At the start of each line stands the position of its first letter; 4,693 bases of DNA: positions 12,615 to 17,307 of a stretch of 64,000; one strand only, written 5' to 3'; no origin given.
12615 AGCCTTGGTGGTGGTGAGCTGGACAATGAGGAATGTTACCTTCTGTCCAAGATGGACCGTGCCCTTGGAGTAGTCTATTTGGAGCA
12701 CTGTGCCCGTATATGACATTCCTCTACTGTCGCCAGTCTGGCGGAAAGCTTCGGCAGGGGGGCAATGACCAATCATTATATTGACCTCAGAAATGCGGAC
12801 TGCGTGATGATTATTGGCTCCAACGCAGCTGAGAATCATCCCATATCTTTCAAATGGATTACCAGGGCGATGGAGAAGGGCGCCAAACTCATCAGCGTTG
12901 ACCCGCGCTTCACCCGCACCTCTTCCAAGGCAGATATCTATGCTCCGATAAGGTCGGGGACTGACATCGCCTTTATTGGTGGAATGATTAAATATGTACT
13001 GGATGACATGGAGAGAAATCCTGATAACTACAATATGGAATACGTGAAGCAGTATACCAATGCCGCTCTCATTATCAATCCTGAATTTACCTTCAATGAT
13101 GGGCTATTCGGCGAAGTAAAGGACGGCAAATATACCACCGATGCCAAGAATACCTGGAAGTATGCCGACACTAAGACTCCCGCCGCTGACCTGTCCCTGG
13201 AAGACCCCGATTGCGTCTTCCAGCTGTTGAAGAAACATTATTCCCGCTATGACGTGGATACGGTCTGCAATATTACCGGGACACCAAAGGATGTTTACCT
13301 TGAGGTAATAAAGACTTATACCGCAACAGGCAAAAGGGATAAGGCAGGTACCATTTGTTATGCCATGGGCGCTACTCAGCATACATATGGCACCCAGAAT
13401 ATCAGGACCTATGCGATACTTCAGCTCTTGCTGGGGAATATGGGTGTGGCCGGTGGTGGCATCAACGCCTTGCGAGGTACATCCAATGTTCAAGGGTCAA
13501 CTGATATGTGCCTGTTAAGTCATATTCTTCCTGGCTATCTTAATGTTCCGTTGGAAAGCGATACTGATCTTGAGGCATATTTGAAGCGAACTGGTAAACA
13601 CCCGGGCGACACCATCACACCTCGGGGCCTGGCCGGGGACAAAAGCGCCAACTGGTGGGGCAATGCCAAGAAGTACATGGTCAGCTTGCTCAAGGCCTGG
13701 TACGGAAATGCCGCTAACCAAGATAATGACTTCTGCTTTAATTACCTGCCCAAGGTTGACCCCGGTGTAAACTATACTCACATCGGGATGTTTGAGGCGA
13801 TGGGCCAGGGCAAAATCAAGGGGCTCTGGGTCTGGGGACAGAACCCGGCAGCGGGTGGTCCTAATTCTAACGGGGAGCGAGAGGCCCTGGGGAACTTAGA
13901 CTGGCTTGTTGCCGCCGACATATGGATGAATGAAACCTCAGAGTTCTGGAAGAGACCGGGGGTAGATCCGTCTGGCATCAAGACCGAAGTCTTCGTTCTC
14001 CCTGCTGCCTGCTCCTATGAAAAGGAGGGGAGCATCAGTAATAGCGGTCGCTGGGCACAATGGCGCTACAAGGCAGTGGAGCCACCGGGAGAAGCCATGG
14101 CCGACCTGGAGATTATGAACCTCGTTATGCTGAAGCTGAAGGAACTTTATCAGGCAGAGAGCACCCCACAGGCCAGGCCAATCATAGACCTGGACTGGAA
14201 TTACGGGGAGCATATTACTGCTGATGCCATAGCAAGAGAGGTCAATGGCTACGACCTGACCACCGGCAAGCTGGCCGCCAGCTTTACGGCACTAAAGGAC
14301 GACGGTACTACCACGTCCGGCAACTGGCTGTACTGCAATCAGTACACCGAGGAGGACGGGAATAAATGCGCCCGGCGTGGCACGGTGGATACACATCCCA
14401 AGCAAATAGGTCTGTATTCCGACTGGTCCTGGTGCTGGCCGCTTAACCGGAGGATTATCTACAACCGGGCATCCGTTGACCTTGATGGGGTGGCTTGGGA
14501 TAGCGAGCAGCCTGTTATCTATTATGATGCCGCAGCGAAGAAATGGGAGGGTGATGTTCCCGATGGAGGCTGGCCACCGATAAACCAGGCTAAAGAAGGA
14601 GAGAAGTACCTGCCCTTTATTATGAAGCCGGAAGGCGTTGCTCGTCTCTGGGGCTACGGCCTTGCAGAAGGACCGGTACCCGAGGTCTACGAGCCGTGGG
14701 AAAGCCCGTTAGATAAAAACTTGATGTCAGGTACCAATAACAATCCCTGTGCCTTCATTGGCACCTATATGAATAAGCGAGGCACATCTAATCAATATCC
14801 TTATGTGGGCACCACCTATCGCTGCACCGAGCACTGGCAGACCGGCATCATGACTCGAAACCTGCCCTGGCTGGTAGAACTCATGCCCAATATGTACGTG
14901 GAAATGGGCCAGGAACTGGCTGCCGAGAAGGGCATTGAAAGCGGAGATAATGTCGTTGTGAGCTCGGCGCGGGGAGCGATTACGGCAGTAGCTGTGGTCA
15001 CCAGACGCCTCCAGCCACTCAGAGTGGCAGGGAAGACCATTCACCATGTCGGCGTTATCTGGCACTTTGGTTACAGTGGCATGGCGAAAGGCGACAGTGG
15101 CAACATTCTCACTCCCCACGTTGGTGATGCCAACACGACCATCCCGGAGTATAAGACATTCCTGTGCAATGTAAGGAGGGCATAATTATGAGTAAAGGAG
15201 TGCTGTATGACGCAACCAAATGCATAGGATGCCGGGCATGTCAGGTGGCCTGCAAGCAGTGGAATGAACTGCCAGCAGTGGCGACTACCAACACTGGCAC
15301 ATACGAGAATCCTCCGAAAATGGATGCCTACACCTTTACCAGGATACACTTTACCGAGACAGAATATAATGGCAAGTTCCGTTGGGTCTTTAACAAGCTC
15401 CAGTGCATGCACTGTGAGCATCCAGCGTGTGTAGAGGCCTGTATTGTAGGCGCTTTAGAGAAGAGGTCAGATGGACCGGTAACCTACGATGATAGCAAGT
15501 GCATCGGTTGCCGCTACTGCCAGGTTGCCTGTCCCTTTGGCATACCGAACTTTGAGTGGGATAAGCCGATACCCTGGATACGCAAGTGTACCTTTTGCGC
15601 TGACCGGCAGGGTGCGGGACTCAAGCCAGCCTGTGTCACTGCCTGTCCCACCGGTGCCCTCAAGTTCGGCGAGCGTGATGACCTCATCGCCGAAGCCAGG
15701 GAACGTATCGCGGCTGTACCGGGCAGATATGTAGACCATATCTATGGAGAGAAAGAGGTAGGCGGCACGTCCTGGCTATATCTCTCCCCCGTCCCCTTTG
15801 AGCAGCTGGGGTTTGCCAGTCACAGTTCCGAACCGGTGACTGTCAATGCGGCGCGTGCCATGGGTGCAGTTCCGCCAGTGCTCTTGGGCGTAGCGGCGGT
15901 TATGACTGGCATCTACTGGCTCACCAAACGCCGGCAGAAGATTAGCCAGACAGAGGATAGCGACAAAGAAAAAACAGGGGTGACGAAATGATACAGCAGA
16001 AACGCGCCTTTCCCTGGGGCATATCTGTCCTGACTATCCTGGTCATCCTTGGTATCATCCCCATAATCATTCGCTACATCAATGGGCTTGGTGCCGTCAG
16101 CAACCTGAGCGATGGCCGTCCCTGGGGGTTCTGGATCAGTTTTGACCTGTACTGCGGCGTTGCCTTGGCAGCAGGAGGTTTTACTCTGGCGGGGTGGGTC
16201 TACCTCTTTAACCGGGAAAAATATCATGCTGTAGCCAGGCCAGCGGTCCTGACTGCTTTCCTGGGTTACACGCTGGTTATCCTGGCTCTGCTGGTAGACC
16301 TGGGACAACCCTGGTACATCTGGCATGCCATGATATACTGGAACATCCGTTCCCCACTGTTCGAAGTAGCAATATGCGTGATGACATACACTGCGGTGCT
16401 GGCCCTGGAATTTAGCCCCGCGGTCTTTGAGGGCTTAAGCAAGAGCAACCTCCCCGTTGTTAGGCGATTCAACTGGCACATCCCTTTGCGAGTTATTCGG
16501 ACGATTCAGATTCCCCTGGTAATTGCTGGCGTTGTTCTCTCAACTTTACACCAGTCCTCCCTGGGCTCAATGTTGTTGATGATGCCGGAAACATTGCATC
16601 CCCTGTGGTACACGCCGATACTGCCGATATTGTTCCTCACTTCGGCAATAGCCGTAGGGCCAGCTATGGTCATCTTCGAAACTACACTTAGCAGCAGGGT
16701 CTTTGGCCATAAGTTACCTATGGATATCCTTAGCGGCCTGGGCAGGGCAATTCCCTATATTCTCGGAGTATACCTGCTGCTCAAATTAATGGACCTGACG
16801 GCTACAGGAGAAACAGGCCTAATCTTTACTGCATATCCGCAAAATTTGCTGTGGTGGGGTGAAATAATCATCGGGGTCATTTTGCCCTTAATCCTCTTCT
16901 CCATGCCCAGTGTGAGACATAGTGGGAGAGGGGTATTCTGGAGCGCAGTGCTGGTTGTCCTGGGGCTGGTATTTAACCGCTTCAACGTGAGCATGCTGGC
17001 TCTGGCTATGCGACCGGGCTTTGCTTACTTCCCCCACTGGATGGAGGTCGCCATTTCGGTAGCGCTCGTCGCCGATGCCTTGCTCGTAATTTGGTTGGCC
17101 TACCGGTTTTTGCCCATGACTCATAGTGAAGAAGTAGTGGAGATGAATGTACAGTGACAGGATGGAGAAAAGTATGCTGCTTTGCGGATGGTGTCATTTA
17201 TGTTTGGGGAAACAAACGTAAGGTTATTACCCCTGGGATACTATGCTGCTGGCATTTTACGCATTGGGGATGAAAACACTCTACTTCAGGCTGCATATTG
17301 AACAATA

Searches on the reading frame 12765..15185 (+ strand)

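Call 50: search_protein_families(library=pfam, proteins=[window:12765-15185:+], max_evalue=0.00001)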
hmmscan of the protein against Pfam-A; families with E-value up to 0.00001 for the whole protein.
window:12765-15185:+ (806 aa): 2 families
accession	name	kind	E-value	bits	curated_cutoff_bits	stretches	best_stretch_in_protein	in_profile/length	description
PF00384.28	Molybdopterin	-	5.1e-28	98.5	24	2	160-452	149-348/353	Molybdopterin oxidoreductase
PF01568.27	Molydop_binding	-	1.3e-16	61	26.8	1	683-799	4-109/110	Molydopterin dinucleotide binding domain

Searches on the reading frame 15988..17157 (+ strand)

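Call 50: search_protein_families(library=pfam, proteins=[window:15988-17157:+], max_evalue=0.00001)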
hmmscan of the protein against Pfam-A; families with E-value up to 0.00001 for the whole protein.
window:15988-17157:+ (389 aa): 1 family
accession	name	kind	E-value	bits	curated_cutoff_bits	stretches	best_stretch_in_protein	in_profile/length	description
PF03916.19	NrfD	-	2.5e-25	90.2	25.8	1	38-334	3-304/313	Polysulphide reductase, NrfD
